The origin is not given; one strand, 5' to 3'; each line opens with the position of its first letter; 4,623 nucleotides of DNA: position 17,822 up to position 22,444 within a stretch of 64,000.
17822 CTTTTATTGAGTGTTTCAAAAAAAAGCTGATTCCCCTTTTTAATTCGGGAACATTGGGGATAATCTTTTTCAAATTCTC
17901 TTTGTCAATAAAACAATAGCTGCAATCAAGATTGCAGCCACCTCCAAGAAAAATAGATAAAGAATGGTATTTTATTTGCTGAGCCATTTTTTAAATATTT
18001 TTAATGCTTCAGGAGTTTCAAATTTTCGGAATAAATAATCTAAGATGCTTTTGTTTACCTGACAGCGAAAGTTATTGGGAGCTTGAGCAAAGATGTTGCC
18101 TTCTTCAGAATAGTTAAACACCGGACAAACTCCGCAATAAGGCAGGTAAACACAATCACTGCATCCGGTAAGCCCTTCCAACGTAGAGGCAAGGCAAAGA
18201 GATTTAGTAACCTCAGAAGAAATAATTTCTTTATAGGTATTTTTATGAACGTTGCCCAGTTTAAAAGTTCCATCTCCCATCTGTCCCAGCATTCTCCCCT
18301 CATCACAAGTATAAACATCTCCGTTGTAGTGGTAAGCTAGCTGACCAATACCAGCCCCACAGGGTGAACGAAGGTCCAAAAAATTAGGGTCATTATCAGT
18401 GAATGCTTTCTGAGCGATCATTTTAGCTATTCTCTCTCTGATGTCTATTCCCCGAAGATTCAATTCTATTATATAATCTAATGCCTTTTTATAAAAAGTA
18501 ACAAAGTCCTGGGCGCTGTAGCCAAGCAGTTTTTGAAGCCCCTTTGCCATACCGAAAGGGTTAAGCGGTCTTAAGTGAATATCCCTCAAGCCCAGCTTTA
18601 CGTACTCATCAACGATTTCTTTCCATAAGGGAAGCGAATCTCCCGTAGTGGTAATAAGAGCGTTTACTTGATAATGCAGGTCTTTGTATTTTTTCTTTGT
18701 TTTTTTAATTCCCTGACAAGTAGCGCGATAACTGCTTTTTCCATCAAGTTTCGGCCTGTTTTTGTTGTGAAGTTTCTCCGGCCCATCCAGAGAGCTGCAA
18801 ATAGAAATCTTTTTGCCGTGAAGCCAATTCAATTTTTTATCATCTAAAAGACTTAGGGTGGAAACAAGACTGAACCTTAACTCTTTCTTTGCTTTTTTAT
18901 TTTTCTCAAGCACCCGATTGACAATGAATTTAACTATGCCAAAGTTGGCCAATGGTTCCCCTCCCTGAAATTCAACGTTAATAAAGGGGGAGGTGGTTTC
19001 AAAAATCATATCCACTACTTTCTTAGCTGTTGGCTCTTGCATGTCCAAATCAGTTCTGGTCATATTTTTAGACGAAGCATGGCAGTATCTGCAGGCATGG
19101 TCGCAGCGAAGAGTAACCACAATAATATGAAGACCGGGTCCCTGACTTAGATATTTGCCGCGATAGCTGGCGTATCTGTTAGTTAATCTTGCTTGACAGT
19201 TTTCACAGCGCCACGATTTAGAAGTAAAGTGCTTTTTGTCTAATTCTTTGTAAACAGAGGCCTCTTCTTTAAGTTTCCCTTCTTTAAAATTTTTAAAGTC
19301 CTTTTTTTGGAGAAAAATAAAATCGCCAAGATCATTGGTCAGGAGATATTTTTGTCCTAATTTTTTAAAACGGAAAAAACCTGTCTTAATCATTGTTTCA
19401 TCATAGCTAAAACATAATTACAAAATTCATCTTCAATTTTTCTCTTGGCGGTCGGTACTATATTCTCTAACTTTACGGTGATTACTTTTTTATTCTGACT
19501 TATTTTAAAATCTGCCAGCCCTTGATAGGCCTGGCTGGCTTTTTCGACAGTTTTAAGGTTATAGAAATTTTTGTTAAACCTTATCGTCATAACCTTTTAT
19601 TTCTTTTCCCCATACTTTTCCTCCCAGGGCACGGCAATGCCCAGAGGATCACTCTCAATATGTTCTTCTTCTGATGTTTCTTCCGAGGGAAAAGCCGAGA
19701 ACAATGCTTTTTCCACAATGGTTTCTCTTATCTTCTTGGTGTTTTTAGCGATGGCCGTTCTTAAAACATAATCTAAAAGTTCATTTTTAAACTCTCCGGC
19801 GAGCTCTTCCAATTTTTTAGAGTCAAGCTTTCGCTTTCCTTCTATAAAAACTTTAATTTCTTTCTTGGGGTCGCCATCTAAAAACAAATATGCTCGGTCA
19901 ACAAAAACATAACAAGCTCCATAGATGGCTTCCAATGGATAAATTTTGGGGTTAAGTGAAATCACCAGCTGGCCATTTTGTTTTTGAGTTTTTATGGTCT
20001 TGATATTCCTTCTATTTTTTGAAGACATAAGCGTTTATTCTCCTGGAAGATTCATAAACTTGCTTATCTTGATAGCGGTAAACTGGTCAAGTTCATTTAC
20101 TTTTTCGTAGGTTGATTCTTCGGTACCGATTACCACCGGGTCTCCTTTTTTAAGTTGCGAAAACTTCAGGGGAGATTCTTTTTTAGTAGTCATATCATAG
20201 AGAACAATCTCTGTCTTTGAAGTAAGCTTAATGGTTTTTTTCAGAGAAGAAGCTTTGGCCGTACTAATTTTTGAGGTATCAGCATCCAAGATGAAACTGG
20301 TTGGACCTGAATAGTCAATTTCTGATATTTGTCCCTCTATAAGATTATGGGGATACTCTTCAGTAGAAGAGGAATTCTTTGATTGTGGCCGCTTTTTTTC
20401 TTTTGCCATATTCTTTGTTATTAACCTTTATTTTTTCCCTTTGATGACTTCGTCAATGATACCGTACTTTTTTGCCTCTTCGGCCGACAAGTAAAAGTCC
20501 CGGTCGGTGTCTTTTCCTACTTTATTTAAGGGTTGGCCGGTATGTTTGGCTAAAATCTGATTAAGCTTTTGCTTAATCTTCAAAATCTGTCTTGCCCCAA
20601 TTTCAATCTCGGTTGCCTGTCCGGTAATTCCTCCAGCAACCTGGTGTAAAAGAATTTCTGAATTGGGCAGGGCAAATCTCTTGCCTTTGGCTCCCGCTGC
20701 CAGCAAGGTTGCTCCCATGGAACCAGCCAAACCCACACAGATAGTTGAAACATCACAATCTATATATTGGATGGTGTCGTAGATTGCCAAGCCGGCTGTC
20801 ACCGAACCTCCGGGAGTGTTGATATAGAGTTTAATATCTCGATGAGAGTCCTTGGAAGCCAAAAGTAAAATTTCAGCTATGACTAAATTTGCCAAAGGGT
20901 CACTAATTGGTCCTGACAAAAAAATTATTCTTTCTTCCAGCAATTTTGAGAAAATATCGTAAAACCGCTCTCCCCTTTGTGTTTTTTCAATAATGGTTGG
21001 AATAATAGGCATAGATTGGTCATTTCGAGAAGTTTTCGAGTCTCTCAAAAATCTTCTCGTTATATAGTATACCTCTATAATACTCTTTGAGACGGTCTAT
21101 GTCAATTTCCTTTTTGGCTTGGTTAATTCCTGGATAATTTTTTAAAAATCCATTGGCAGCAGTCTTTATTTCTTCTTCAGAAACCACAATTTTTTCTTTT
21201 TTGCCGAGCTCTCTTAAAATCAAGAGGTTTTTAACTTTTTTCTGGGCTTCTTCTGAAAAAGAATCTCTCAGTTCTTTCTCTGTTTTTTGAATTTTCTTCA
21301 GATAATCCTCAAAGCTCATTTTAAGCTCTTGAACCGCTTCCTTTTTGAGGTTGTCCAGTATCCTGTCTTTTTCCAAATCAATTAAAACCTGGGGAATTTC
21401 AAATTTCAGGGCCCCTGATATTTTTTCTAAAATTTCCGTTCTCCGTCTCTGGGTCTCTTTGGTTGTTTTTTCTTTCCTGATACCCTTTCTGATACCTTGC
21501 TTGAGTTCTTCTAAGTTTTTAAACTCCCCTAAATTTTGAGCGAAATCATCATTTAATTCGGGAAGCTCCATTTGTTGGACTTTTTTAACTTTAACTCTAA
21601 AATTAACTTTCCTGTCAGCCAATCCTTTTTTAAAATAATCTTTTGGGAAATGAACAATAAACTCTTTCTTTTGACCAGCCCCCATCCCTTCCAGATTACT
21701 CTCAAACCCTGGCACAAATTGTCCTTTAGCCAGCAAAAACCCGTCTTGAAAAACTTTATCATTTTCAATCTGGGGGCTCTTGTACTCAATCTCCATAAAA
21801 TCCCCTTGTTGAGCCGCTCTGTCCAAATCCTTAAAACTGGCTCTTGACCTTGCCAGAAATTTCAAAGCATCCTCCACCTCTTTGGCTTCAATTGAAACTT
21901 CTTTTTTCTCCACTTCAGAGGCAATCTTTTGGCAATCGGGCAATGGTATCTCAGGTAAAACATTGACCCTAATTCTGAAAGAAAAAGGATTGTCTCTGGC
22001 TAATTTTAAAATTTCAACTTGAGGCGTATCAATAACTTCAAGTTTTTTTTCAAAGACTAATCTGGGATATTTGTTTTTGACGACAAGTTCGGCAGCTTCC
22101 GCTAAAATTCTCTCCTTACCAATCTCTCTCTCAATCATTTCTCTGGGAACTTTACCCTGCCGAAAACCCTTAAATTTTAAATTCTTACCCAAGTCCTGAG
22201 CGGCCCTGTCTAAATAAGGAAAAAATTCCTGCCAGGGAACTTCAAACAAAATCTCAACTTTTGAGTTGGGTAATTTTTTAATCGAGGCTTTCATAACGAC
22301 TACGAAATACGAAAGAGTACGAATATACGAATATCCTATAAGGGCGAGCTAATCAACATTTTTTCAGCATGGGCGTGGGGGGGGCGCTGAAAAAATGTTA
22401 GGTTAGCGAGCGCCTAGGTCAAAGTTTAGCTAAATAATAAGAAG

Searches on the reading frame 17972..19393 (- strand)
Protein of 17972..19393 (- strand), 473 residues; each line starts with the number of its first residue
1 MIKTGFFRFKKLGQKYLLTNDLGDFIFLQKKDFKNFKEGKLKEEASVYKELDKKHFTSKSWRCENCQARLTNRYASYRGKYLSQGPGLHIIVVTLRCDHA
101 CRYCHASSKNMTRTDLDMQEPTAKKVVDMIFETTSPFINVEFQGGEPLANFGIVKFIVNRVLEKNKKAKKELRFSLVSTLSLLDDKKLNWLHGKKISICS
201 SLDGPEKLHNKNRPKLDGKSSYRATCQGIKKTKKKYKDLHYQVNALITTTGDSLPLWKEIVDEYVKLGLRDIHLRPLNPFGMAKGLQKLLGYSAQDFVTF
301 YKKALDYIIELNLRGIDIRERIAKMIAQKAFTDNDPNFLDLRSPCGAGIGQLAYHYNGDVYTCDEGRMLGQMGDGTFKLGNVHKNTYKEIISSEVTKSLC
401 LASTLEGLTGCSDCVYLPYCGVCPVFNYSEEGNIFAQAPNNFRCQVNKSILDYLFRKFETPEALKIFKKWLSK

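Call 9: search_protein_families(library=ncbifam, proteins=[window:17972-19393:-], max_evalue=0.001)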
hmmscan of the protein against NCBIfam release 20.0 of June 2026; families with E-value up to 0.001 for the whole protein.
window:17972-19393:- (473 aa): 59 families (the best 25 are shown)
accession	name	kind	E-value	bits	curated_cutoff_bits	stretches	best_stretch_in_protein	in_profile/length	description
TIGR03978.1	rSAM_paired_1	equivalog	1.4e-159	531.8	370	1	6-471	3-466/466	His-Xaa-Ser system radical SAM maturase HxsB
NF047865.1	rSAM_PapB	equivalog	1.3e-36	126.5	340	1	91-434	7-327/330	PapB family radical SAM/SPASM ranthipeptide maturase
TIGR04064.1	rSAM_nif11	equivalog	1.4e-33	116.4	518.7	1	91-436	82-413/459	nif11-like peptide radical SAM maturase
NF040492.1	not_ScfB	exception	4.4e-32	111.5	855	1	93-453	101-443/450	ScfB-related radical SAM/SPASM orphan maturase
TIGR04068.1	rSAM_ocin_clost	equivalog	2.1e-30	106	500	1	9-452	5-447/462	Cys-rich peptide radical SAM maturase CcpM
TIGR03942.1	sulfatase_rSAM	equivalog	5.6e-30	104.6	349.45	1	93-434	7-335/363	anaerobic sulfatase maturase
TIGR03974.1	rSAM_six_Cys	equivalog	1.2e-29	103.5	425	1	93-448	103-439/451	thioether cross-link-forming SCIFF peptide maturase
TIGR03906.1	quino_hemo_SAM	equivalog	5.8e-26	91.2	453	1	91-446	98-435/467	quinohemoprotein amine dehydrogenase maturation protein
TIGR04115.1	rSAM_Cxxx_rpt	equivalog_domain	5.2e-22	78.8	350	1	92-448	7-350/359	radical SAM peptide maturase, CXXX-repeat target family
NF035951.1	rSAM_RumMC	equivalog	2.8e-21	75.8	720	1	90-232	115-259/510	RumMC family radical SAM sactipeptide maturase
TIGR04261.1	rSAM_GlyRichRpt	subfamily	2.9e-20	72.6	310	1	94-456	4-359/363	cyclophane-forming radical SAM/SPASM peptide maturase GrrM/OscB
TIGR04163.1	rSAM_cobopep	equivalog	2.9e-20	72.4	375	1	94-453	71-414/428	peptide-modifying radical SAM enzyme CbpB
NF038107.1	rSAM_NF038107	equivalog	2.7e-19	69.3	600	2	14-243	15-244/444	Cys-every-fifth radical SAM/SPASM peptide maturase CefB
TIGR04083.1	rSAM_pep_methan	hypoth_equivalog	3.1e-19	69.1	300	1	90-455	3-340/376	TIGR04083 family peptide-modifying radical SAM enzyme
NF041298.1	rSAM_mat_DynA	equivalog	7e-19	68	450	1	90-434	4-332/356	dynobactin maturation radical SAM/SPASM protein DynA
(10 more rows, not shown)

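Call 25: search_dna_similar(query=window:17972-19393:-, collection=plasmids, mode=protein, max_rows=10, max_evalue=1e-10)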
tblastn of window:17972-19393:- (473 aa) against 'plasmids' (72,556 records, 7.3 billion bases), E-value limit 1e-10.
Records with a match: 490; places in all: 496; records where one place covers at least 80% of the query: 398.
Best place of each record, by identity: <60% 490.
By first word of the organism name: Klebsiella 318; Rhizobium 30; Agrobacterium 26; Bacillus 26; Leisingera 14; Paracoccus 10; Sinorhizobium 8; Mesorhizobium 4; Novosphingobium 4; Bradyrhizobium 4; and 33 more.
By predicted mobility (MOB-suite, as given by PLSDB): conjugative 348; non-mobilizable 133; mobilizable 9.
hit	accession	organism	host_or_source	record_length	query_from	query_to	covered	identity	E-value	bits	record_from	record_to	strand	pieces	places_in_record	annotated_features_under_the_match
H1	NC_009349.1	Aeromonas salmonicida subsp. salmonicida A449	-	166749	7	473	99%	40.4%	5e-106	353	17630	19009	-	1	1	hxsB: His-Xaa-Ser system radical SAM maturase HxsB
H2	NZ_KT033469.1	Aeromonas salmonicida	-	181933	7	473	99%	40.4%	5e-106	353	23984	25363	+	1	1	hxsB: His-Xaa-Ser system radical SAM maturase HxsB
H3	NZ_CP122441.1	Mesorhizobium sp. WSM4875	Cicer arietinum kabuli,cell culture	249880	3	470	99%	37.9%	2e-96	325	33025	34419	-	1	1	hxsB: His-Xaa-Ser system radical SAM maturase HxsB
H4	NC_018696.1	Paraburkholderia phenoliruptrix BR3459a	Mimosa flocculosa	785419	7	472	99%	37.8%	8e-102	341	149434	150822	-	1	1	hxsB: His-Xaa-Ser system radical SAM maturase HxsB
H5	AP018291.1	Calothrix sp. NIES-4105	-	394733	7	471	98%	37.7%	3e-98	330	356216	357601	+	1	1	radical SAM domain-containing protein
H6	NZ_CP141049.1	Microvirga lotononidis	-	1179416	7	471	98%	37.4%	7e-98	330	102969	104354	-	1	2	none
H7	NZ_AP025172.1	Cupriavidus sp. P-10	-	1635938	7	473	99%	36.9%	2e-97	328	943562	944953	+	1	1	none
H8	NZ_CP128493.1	Novosphingobium resinovorum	pure cell culture,soil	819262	7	470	98%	37.2%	3e-100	337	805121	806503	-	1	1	hxsB: His-Xaa-Ser system radical SAM maturase HxsB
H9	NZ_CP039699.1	Novosphingobium sp. EMRT-2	cell,freshwater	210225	7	473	99%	36.8%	1e-97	329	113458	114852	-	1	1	hxsB: His-Xaa-Ser system radical SAM maturase HxsB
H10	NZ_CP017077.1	Novosphingobium resinovorum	single cell,soil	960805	7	470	98%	37.0%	3e-99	333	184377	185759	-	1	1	hxsB: His-Xaa-Ser system radical SAM maturase HxsB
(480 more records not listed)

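Call 27: get_annotated_region(hit=H1, flank=3500)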
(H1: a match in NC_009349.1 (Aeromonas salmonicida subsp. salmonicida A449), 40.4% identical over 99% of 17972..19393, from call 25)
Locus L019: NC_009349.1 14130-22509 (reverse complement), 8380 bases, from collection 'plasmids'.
description: Aeromonas salmonicida subsp. salmonicida A449 plasmid 4, complete sequence
organism: Aeromonas salmonicida subsp. salmonicida A449 (NCBI taxid 382245)
taxonomy: Bacteria; Pseudomonadota; Gammaproteobacteria; Aeromonadales; Aeromonadaceae; Aeromonas; Aeromonas salmonicida; Aeromonas salmonicida subsp. salmonicida A449
host: -; source: -; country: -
typing (MOB-suite, as given by PLSDB): conjugative; replicon rep_cluster_71; relaxase MOBH,MOBH; mating-pair formation MPF_F
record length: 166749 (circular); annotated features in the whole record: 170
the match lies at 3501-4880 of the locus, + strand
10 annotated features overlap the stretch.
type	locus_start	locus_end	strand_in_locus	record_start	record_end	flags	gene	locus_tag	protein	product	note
CDS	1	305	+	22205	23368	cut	-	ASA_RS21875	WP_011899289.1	KorB domain-containing protein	-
CDS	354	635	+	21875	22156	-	-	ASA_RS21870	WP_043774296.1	helix-turn-helix domain-containing protein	-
CDS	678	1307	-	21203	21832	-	-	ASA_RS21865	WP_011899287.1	type I restriction endonuclease subunit M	-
CDS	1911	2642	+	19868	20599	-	-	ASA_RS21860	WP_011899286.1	hypothetical protein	-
CDS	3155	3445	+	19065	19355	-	hxsD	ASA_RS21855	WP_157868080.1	His-Xaa-Ser system protein HxsD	-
CDS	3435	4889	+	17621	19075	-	hxsB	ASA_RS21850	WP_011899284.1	His-Xaa-Ser system radical SAM maturase HxsB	-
CDS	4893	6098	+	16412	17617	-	hxsC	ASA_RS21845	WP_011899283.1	His-Xaa-Ser system radical SAM maturase HxsC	-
CDS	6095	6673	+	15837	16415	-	hxsA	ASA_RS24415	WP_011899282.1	His-Xaa-Ser repeat protein HxsA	-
CDS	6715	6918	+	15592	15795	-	-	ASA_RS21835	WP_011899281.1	DUF5334 family protein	-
CDS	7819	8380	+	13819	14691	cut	-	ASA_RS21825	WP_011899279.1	TnsA endonuclease N-terminal domain-containing protein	-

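Call 28: get_annotated_region(hit=H5, flank=4000)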
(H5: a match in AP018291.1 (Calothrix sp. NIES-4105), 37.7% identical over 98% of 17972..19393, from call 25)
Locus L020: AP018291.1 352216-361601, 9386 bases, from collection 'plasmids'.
description: Calothrix sp. NIES-4105 plasmid plasmid1 DNA, complete genome
organism: Calothrix sp. NIES-4105 (NCBI taxid 2005463)
taxonomy: Bacteria; Cyanobacteriota; Cyanophyceae; Nostocales; Calotrichaceae; Calothrix; Calothrix sp. NIES-4105
host: -; source: -; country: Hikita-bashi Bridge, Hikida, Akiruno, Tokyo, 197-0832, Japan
typing (MOB-suite, as given by PLSDB): mobilizable; relaxase MOBV
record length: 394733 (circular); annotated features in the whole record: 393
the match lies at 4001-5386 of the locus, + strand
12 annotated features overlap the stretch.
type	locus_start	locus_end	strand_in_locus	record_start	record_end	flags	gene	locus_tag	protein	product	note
CDS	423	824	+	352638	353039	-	-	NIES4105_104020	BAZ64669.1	hypothetical protein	-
CDS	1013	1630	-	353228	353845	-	-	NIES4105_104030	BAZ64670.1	hypothetical protein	-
CDS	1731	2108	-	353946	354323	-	-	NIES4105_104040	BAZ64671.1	hypothetical protein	-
CDS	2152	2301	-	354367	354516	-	-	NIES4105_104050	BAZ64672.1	hypothetical protein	-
CDS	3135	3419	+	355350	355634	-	-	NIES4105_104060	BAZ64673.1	hypothetical protein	-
CDS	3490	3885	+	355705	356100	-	-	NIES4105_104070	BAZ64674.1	hypothetical protein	-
CDS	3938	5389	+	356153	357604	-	-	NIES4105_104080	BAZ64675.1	radical SAM domain-containing protein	-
CDS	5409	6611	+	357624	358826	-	-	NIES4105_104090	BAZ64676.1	hypothetical protein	-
CDS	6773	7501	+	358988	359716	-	-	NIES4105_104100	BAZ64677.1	hypothetical protein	-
CDS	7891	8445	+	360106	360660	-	-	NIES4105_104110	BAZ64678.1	hypothetical protein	-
CDS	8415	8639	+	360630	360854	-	-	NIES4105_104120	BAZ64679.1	hypothetical protein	-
CDS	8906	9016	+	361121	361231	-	-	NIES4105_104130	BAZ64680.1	hypothetical protein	-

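Call 55: search_protein_families(library=padloc, proteins=[window:17972-19393:-], max_evalue=0.001)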
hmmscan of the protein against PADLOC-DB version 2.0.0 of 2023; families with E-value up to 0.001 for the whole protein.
window:17972-19393:- (473 aa): 2 families
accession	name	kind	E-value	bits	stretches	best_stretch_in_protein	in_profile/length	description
PDLC02903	pVip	-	2.7e-08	31.6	1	93-248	6-146/257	Viperins not associated with kinases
PDLC02904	pVip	-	9.6e-08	29.9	1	93-249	9-151/262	Viperins associated with kinases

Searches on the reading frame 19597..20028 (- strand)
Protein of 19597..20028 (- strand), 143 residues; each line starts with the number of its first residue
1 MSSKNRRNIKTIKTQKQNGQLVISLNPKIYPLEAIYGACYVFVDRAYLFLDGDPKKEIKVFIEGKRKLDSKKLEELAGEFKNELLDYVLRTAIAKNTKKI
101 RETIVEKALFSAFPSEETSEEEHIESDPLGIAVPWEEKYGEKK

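Call 9: search_protein_families(library=ncbifam, proteins=[window:19597-20028:-], max_evalue=0.001)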
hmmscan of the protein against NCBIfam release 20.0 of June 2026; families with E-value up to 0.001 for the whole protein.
window:19597-20028:- (143 aa): 2 families
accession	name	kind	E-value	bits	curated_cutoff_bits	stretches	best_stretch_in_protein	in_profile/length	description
TIGR03976.1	chp_LLNDYxLRE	equivalog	4.2e-20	71.9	50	1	27-111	3-86/90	His-Xaa-Ser system protein HxsD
NF038315.1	HxsD_rel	equivalog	0.00025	21.1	41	1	23-86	1-59/62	HxsD-like protein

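Call 55: search_protein_families(library=padloc, proteins=[window:19597-20028:-], max_evalue=0.001)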
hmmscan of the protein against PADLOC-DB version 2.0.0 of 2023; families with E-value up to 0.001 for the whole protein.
window:19597-20028:- (143 aa): 0 families

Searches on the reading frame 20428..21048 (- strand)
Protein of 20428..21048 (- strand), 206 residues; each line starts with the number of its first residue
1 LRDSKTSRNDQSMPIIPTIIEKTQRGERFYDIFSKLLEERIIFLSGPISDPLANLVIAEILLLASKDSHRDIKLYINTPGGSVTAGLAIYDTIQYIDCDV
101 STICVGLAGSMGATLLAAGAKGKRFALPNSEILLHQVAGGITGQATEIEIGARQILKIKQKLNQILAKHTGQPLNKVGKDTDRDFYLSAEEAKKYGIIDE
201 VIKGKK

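Call 52: search_protein_families(library=pfam, proteins=[window:20428-21048:-], max_evalue=0.0001)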
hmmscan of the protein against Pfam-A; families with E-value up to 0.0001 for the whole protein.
window:20428-21048:- (206 aa): 1 family
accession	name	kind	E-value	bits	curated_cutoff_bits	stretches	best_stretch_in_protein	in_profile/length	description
PF00574.28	CLP_protease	-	1.4e-78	263.3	20.2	1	25-203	2-180/182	Clp protease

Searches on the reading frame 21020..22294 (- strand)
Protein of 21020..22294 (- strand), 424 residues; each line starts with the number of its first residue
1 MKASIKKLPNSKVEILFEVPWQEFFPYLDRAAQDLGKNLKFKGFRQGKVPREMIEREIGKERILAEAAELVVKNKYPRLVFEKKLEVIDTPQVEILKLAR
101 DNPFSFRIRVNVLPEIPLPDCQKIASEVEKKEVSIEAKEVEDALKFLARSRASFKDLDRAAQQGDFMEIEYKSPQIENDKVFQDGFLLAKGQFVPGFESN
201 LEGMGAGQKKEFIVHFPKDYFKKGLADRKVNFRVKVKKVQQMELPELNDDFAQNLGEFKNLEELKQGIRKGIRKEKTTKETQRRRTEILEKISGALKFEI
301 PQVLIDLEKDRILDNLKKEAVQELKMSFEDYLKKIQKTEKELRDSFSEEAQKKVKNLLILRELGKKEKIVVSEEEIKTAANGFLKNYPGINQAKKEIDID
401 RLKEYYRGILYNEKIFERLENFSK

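Call 52: search_protein_families(library=pfam, proteins=[window:21020-22294:-], max_evalue=0.0001)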
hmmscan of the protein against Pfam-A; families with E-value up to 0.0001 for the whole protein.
window:21020-22294:- (424 aa): 3 families
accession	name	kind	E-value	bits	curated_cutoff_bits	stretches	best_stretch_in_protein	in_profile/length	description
PF05697.18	Trigger_N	-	1.8e-31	109.8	22.2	1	1-145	1-142/144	Bacterial trigger factor protein (TF)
PF05698.19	Trigger_C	-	2.9e-25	89.6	22.7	1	261-417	2-158/162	Bacterial trigger factor protein (TF) C-terminus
PF00254.34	FKBP_C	-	1.4e-09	38.6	21.1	1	159-235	3-92/94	FKBP-type peptidyl-prolyl cis-trans isomerase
